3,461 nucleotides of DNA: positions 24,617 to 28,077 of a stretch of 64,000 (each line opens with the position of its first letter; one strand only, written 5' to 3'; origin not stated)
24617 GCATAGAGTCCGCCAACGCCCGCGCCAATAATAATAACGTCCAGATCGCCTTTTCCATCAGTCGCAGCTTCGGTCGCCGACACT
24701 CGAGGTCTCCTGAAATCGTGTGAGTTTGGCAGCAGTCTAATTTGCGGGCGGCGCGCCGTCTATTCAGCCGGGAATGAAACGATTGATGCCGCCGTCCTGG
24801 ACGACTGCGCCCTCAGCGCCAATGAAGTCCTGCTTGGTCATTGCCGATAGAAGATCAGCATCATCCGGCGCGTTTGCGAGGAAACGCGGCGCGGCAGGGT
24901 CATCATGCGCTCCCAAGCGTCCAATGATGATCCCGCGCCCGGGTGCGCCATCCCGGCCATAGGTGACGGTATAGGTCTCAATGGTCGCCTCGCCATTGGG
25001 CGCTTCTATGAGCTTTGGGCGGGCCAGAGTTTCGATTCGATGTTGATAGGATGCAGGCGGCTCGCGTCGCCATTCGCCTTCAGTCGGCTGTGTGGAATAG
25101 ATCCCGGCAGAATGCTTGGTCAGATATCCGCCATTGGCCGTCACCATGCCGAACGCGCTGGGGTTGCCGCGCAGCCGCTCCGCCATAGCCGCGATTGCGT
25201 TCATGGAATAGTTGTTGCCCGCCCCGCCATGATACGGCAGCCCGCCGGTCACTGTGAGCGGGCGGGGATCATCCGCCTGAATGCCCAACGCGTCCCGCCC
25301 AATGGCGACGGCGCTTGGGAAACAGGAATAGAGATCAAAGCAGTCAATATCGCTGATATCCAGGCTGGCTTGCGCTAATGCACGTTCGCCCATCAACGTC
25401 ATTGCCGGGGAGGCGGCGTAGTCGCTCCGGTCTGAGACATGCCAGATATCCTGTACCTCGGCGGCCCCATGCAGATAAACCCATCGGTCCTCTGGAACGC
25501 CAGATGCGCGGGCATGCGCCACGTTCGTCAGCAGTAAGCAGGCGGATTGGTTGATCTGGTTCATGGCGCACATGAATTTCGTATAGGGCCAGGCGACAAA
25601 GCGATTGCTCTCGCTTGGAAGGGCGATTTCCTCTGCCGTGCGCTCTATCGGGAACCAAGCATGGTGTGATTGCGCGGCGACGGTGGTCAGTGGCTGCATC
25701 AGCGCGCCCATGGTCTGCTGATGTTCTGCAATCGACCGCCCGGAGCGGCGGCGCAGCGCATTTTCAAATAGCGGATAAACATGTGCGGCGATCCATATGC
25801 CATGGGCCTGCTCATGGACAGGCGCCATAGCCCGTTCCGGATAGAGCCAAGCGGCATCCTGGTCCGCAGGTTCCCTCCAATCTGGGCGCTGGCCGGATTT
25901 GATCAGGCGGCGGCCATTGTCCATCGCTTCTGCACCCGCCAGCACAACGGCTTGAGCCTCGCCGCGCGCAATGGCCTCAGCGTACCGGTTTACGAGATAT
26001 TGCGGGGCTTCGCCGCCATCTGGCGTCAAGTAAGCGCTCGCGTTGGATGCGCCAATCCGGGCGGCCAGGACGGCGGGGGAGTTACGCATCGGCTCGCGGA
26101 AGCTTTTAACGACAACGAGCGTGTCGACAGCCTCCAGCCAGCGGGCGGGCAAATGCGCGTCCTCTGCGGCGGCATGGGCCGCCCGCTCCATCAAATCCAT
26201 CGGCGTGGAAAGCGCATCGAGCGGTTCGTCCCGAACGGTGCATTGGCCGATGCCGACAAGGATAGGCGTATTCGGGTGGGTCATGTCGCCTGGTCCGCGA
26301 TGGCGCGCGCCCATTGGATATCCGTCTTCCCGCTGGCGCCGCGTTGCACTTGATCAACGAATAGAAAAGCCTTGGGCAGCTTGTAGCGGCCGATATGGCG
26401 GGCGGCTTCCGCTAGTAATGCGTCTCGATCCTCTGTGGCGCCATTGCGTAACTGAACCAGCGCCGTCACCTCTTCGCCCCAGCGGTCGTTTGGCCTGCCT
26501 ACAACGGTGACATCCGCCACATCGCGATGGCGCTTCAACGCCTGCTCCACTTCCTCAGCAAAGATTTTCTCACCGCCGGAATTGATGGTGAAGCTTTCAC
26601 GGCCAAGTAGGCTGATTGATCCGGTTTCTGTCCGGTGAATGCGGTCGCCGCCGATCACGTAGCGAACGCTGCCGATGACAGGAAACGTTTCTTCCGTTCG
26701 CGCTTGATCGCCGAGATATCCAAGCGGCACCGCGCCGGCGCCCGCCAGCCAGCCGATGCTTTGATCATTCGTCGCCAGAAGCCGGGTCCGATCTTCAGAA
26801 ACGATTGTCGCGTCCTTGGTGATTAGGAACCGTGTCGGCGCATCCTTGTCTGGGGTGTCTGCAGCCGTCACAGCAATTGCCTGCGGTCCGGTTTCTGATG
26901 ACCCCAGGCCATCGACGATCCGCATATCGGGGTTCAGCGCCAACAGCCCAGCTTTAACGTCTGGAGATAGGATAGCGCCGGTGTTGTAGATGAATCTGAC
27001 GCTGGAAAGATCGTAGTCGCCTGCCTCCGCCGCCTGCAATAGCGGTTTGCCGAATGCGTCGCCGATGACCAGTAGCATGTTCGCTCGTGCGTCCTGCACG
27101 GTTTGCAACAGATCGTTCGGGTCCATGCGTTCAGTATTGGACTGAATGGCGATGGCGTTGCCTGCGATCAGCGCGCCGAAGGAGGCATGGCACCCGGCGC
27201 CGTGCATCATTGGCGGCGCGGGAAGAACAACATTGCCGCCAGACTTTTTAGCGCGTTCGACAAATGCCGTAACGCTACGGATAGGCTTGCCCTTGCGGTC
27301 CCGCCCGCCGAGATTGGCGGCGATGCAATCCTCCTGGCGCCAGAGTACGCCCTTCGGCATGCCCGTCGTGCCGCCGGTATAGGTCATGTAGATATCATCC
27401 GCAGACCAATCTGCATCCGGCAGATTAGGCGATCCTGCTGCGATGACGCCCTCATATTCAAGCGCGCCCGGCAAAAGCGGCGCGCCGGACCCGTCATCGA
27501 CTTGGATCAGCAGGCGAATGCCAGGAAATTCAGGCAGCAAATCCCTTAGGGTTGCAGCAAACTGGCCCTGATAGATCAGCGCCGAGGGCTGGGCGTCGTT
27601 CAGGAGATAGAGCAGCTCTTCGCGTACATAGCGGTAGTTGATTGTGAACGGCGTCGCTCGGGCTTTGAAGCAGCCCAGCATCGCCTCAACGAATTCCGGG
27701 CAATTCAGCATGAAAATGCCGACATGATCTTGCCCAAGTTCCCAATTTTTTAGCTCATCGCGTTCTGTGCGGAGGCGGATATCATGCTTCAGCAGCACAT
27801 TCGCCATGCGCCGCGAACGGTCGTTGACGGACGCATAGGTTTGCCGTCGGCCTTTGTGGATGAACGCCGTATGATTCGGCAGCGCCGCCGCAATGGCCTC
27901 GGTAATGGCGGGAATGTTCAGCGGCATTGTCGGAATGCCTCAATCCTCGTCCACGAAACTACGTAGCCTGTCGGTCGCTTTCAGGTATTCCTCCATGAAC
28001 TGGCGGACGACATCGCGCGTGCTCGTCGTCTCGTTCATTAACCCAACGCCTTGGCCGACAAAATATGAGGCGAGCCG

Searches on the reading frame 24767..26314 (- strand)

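Call 68: search_protein_families(library=ncbifam, proteins=[window:24767-26314:-], max_evalue=1e-10)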
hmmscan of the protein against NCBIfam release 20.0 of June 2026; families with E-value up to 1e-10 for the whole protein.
window:24767-26314:- (516 aa): 4 families
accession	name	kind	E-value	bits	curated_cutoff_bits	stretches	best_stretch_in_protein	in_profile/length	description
NF006104.0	PRK08257.1-3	equivalog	1.1e-162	542.5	654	1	15-514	4-510/512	acetyl-CoA acetyltransferase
NF006105.0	PRK08257.1-4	equivalog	8.2e-128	427.3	683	1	12-513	3-507/510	acetyl-CoA acetyltransferase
NF006103.0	PRK08257.1-1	equivalog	7e-126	421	757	1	13-509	4-491/495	acetyl-CoA acetyltransferase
NF006106.0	PRK08257.1-5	equivalog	4.8e-92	309.2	684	1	15-506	9-492/503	acetyl-CoA acetyltransferase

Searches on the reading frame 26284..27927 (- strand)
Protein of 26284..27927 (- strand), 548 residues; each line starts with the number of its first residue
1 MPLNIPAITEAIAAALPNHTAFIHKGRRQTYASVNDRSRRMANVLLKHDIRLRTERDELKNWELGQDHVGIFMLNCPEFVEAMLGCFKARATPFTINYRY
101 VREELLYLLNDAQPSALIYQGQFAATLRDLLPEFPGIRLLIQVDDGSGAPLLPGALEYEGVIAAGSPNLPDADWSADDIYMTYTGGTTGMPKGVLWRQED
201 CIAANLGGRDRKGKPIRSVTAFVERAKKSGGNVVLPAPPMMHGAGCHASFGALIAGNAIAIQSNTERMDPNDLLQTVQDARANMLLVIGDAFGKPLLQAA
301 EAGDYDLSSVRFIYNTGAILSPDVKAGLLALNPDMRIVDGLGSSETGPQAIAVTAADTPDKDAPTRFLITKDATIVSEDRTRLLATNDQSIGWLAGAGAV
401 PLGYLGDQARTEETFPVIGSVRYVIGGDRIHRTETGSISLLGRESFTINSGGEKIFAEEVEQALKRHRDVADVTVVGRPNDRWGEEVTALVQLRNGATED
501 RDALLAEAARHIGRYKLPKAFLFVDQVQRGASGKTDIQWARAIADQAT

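Call 68: search_protein_families(library=ncbifam, proteins=[window:26284-27927:-], max_evalue=1e-10)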
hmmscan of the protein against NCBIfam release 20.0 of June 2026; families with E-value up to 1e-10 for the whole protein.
window:26284-27927:- (548 aa): 75 families (the best 25 are shown)
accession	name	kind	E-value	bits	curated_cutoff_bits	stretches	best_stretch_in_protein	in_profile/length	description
NF005863.0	PRK07798.1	subfamily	1e-183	611.8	543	1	1-547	2-534/540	acyl-CoA synthetase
NF004837.0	PRK06187.1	subfamily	2.5e-75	253.7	476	1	1-537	6-515/531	long-chain-fatty-acid--CoA ligase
NF006182.0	PRK08316.1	subfamily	1.2e-49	169.2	663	1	12-534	20-507/523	fatty acyl-CoA synthetase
NF006181.0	PRK08314.1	subfamily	3.6e-42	144.4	705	1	10-541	31-548/563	long-chain-fatty-acid--CoA ligase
NF006020.0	PRK08162.1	subfamily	4e-42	144.3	677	2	366-536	364-530/545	acyl-CoA synthetase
NF052269.1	Staph_lig_FadD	equivalog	1.1e-39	136.2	650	1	24-539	23-488/499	long-chain-fatty-acid--CoA ligase FadD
NF005307.0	PRK06839.1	equivalog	4.9e-39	134.3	748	1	10-535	9-484/496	o-succinylbenzoate--CoA ligase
NF005676.0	PRK07470.1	equivalog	8.1e-39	133.6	774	1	4-536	21-521/544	acyl-CoA synthetase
NF009233.0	PRK12583.1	subfamily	1.5e-38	132.5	832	1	5-538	20-544/558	fatty acid CoA ligase family protein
NF005857.1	PRK07786.1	exception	1.7e-38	132.4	733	1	15-535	21-503/513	fatty-acid--CoA ligase FadD5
NF005801.1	PRK07656.1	equivalog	1.3e-36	126.3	657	1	4-534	2-493/500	FadD3 family acyl-CoA ligase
NF009071.0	PRK12406.1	subfamily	1.5e-36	125.9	701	1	58-534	28-492/510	acyl-CoA synthetase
NF004822.0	PRK06178.1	equivalog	1.7e-36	125.9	782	2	11-311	45-332/571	acyl-CoA synthetase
NF052580.1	Str24CoAsynCasG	equivalog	1.1e-35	123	750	1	67-535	92-541/548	steroid-24-oyl-CoA synthetase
NF002966.0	PRK03640.1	equivalog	6.8e-34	117.3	556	1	180-535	145-471/483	o-succinylbenzoate--CoA ligase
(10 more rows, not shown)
